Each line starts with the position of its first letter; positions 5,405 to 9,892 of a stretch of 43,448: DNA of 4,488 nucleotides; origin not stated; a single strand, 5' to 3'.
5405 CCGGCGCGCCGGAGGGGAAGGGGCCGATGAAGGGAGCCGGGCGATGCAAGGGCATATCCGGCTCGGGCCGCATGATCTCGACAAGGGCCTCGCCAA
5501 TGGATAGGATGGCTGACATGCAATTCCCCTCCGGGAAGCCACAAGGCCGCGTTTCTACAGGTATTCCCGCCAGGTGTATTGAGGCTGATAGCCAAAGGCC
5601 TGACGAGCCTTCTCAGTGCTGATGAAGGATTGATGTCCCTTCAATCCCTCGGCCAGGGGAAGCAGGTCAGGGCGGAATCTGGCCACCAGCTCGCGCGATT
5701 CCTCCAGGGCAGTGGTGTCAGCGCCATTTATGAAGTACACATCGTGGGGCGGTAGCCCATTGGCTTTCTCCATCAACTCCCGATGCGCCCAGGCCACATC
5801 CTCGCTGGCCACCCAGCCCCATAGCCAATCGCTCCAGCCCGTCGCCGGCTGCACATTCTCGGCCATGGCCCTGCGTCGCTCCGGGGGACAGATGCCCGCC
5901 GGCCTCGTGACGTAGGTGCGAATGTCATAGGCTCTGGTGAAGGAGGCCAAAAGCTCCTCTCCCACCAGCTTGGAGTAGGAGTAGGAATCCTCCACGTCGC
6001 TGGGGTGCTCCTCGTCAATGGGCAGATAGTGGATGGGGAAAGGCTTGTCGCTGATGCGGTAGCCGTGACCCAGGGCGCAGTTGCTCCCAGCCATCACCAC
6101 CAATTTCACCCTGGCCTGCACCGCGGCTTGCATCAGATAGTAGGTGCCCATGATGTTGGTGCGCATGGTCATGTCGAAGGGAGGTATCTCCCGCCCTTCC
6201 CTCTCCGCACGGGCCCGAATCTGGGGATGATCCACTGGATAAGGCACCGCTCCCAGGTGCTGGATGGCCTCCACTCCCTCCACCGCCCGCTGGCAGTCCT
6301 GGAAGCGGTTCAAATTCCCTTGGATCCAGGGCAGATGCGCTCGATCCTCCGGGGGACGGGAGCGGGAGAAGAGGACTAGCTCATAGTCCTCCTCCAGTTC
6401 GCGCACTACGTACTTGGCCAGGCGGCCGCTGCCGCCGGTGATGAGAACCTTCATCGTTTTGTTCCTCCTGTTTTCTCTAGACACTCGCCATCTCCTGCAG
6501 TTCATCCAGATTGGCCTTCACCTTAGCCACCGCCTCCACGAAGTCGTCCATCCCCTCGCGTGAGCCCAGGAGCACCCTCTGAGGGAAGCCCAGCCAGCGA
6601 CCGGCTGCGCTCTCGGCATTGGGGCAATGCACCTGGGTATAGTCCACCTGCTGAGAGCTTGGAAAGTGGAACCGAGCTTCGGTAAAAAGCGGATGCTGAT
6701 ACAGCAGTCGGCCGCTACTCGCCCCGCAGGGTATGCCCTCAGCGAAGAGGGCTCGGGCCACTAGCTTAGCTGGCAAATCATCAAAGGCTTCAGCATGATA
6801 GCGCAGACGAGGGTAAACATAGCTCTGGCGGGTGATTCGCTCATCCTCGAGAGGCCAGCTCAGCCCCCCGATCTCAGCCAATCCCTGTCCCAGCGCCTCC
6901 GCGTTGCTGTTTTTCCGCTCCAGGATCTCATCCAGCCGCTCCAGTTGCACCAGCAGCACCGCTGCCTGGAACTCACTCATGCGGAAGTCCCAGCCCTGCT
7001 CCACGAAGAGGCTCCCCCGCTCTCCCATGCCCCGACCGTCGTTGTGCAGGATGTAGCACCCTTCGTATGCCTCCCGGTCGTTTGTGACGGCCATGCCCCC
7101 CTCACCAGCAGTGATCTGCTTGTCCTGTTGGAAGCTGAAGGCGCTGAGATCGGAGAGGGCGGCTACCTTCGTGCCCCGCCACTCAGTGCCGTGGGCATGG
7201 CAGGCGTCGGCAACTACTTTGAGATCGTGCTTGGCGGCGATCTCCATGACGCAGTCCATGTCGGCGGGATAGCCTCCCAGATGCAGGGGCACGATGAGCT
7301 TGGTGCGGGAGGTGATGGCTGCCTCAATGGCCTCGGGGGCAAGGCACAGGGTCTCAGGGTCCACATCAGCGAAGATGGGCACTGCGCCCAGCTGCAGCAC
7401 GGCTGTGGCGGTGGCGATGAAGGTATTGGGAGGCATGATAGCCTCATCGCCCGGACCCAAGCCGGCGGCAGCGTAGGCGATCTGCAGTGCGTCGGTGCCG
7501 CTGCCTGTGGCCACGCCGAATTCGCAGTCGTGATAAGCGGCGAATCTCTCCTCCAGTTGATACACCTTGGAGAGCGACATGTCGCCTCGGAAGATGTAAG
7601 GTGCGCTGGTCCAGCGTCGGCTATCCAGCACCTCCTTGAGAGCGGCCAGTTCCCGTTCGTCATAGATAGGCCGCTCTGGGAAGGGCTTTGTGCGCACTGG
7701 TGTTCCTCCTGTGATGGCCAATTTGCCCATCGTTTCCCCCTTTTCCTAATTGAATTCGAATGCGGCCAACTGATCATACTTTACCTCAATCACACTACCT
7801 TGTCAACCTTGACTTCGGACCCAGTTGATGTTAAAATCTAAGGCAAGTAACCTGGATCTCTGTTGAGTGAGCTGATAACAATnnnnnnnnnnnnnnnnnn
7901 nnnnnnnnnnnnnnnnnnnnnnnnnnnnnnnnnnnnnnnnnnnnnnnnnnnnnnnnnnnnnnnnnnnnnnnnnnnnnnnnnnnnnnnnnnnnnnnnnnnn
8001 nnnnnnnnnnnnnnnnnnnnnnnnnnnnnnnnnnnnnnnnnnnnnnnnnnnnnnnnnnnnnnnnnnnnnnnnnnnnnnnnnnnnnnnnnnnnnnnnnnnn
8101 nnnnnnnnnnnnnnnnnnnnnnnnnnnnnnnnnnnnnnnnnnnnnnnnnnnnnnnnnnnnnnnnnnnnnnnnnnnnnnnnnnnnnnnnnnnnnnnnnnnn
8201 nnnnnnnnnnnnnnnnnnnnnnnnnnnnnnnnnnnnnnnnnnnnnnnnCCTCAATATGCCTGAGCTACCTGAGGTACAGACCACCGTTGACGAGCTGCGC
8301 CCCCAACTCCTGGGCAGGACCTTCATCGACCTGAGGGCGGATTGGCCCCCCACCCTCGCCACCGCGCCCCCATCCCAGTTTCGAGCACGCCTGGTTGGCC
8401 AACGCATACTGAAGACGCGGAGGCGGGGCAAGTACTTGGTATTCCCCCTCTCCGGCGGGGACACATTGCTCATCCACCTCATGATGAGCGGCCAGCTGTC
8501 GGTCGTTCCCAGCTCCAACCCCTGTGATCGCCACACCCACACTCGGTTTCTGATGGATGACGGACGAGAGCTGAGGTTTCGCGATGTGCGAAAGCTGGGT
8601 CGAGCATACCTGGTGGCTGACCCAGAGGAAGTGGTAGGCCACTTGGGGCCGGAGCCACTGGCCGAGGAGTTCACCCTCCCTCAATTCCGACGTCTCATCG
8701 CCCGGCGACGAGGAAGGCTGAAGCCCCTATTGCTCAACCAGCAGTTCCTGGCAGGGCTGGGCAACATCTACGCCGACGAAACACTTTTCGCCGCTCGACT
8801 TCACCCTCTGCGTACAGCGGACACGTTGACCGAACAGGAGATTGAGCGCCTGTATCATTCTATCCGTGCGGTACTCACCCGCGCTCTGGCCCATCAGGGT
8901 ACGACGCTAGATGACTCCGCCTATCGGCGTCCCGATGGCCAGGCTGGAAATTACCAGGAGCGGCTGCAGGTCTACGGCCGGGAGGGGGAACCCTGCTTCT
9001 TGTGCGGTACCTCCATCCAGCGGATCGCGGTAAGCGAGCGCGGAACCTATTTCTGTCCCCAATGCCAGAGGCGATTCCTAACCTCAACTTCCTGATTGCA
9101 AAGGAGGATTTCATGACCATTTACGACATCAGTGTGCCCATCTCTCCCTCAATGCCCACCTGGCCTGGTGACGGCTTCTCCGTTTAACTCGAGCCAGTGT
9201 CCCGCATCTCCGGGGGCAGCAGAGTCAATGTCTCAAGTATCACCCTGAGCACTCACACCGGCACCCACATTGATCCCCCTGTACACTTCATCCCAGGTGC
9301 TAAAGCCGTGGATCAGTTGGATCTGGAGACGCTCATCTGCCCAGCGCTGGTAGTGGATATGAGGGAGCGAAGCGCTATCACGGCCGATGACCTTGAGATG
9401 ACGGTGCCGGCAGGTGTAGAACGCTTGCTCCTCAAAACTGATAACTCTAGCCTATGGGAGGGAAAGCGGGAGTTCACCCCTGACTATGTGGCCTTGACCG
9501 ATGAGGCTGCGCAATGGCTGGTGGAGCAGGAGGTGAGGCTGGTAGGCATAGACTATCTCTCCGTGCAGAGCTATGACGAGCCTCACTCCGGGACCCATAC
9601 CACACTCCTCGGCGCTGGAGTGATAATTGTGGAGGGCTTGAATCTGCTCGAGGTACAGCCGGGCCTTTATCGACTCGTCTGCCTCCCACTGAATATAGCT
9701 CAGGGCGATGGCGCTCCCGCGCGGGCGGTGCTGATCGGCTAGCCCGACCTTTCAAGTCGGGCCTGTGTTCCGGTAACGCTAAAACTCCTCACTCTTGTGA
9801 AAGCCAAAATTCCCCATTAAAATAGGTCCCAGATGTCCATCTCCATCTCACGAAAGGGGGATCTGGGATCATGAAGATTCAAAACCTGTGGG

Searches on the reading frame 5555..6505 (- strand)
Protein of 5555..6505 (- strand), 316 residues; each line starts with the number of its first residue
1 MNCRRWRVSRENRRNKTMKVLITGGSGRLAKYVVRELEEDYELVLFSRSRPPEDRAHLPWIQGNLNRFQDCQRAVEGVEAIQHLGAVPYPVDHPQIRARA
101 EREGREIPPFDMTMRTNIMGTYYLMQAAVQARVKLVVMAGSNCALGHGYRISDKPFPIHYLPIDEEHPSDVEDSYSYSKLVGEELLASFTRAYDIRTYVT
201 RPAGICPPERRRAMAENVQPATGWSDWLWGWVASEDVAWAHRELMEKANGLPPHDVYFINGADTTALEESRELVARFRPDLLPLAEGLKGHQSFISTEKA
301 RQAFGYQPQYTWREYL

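Call 58: search_protein_families(library=pfam, proteins=[window:5555-6505:-], max_evalue=0.00001)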
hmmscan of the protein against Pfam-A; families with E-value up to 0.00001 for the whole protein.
window:5555-6505:- (316 aa): 3 families
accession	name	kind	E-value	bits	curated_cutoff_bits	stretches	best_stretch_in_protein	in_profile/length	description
PF01370.27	Epimerase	-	1.4e-18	67.6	20.9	1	20-252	1-232/240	NAD dependent epimerase/dehydratase family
PF07993.18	NAD_binding_4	-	1.3e-09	38.1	20.1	1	109-226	104-217/258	Male sterility protein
PF16363.11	GDP_Man_Dehyd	-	4.1e-06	26.9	27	0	112-201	97-179/332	GDP-mannose 4,6 dehydratase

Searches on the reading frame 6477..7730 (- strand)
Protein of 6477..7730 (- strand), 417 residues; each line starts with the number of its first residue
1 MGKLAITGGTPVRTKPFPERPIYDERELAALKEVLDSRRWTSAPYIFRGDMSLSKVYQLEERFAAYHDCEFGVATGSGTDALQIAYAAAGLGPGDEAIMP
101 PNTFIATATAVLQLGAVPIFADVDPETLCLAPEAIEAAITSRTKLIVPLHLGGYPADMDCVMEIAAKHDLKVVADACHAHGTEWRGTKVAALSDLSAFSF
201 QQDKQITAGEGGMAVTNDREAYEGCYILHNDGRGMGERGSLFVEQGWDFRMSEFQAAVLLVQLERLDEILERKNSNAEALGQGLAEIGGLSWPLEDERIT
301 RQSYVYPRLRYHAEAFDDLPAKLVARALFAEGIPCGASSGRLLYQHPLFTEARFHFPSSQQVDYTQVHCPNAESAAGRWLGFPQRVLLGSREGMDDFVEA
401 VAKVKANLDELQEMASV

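Call 58: search_protein_families(library=pfam, proteins=[window:6477-7730:-], max_evalue=0.00001)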
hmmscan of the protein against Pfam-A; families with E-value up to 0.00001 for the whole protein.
window:6477-7730:- (417 aa): 2 families
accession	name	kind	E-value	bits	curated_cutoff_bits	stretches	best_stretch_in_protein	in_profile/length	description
PF01041.23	DegT_DnrJ_EryC1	-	2.4e-91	307.1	19.8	1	24-389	4-348/360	DegT/DnrJ/EryC1/StrS aminotransferase family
PF01212.27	Beta_elim_lyase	-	5.4e-08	32.9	27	1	55-290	33-271/288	Beta-eliminating lyase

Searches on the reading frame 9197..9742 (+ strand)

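Call 58: search_protein_families(library=pfam, proteins=[window:9197-9742:+], max_evalue=0.00001)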
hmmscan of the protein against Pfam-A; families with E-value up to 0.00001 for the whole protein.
window:9197-9742:+ (181 aa): 1 family
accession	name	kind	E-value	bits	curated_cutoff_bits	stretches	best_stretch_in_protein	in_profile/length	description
PF04199.19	Cyclase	-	5e-26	92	23.1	1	14-123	21-140/142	Putative cyclase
